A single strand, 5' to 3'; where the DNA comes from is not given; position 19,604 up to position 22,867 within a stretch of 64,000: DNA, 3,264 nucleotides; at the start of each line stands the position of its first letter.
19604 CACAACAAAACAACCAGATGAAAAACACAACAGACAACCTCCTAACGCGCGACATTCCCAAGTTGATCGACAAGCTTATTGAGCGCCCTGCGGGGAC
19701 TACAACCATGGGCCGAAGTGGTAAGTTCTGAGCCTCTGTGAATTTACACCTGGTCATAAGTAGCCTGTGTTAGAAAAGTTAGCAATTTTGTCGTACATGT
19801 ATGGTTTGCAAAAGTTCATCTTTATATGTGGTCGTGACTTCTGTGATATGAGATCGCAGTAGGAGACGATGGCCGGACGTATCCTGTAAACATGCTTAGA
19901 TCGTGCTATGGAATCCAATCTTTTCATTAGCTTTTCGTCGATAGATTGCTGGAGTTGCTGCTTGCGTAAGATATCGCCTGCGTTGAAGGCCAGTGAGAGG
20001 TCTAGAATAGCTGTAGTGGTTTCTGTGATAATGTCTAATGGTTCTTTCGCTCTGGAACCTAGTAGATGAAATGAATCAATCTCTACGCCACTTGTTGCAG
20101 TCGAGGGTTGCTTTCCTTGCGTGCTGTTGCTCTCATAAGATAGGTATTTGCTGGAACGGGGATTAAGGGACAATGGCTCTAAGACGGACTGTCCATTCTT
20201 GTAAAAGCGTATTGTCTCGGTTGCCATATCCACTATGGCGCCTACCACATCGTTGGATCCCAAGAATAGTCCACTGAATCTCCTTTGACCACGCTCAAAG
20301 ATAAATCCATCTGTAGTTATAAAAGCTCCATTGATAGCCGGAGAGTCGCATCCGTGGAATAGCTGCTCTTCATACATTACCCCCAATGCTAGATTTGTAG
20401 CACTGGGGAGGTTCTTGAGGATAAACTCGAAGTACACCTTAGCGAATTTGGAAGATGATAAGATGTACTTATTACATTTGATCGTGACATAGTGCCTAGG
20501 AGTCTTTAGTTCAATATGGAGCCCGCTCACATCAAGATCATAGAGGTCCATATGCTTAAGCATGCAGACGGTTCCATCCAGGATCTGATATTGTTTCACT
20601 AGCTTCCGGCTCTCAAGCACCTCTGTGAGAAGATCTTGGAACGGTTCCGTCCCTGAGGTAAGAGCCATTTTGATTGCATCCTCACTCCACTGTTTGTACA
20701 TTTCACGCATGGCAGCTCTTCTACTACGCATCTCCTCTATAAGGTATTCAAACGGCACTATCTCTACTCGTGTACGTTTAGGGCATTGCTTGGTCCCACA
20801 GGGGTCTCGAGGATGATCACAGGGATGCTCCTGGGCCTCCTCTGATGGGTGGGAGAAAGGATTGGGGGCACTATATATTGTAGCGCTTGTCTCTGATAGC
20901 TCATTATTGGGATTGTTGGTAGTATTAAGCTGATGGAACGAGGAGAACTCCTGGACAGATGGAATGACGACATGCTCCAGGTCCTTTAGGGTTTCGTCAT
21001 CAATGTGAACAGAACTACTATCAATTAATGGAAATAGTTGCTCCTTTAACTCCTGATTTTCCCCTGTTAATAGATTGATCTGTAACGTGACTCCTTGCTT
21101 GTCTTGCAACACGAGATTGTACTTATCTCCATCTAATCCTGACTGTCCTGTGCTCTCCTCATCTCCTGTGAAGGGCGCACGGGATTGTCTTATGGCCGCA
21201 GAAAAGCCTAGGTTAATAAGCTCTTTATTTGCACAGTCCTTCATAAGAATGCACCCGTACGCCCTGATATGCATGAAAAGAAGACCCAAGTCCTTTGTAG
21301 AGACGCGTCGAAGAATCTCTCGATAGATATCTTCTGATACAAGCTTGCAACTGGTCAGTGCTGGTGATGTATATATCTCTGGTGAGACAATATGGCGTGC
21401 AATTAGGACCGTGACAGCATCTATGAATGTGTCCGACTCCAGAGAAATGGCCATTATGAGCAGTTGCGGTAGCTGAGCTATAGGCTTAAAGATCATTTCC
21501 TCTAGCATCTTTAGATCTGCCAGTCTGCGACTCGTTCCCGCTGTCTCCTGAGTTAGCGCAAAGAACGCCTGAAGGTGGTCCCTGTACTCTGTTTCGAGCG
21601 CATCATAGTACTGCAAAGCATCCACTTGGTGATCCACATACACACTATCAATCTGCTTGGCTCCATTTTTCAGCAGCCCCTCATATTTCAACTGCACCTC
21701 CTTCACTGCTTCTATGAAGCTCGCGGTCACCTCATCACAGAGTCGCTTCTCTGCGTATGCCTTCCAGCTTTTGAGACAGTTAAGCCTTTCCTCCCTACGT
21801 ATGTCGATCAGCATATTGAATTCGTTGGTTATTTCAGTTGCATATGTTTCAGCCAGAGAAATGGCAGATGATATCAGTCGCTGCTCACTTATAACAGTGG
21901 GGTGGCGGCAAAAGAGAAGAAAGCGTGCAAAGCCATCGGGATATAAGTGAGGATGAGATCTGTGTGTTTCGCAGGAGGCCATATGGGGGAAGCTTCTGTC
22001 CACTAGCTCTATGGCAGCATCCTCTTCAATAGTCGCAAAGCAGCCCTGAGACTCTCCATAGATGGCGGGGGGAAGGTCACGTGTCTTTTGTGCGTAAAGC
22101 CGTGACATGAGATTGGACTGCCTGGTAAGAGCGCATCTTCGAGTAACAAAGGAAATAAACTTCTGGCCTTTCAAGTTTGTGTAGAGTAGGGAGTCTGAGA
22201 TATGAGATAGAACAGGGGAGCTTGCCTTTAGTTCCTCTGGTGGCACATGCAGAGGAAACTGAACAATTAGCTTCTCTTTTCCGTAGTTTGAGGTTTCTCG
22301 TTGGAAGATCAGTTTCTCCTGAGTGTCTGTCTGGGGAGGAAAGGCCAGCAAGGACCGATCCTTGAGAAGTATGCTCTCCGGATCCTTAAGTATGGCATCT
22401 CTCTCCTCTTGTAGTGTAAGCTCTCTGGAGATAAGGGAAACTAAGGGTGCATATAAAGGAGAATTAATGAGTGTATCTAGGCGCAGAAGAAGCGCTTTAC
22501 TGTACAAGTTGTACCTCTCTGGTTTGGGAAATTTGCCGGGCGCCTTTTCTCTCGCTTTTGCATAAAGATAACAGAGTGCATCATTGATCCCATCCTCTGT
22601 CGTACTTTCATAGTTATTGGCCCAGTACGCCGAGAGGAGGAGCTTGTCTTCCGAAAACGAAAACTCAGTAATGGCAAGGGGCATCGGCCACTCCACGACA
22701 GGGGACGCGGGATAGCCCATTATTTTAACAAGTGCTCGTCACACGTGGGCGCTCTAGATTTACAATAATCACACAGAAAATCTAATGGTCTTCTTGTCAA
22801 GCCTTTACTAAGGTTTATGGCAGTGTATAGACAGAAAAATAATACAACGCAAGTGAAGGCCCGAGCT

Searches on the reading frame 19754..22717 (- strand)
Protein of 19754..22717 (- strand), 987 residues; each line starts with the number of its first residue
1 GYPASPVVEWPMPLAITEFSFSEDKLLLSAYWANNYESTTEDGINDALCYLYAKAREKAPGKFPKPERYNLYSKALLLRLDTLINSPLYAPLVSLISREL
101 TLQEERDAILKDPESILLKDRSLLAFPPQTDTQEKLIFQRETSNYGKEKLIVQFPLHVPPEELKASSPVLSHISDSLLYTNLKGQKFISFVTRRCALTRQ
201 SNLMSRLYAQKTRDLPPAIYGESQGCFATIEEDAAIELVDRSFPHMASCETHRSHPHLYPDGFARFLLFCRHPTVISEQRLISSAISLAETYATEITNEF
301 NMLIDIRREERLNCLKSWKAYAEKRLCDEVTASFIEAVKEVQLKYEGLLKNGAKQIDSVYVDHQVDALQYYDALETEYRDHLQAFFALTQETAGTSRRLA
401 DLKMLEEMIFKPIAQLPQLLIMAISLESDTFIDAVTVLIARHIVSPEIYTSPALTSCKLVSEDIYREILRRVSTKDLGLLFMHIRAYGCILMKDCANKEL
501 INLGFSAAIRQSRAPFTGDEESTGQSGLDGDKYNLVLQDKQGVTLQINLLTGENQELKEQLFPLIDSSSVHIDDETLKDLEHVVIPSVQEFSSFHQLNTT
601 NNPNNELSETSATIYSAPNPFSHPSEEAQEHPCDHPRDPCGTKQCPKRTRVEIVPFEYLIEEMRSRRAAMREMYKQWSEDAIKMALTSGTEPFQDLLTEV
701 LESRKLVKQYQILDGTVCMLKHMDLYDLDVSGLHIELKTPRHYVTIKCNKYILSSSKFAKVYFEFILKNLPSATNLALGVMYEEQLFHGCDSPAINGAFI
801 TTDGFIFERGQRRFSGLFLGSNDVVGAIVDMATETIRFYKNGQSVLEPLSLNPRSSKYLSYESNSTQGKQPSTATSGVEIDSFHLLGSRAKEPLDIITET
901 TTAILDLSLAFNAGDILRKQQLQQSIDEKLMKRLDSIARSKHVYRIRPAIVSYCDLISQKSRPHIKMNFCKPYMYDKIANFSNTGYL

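Call 47: search_protein_families(library=pfam, proteins=[window:19754-22717:-], max_evalue=0.01)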
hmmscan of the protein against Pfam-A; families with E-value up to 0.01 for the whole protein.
window:19754-22717:- (987 aa): 2 families
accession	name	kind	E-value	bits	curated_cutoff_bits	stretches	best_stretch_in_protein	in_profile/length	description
PF00622.36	SPRY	-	1.5e-05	25.5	26.3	1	760-845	1-89/121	SPRY domain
PF12423.13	KIF1B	-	0.007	17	22.2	0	664-695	2-36/46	Kinesin protein 1B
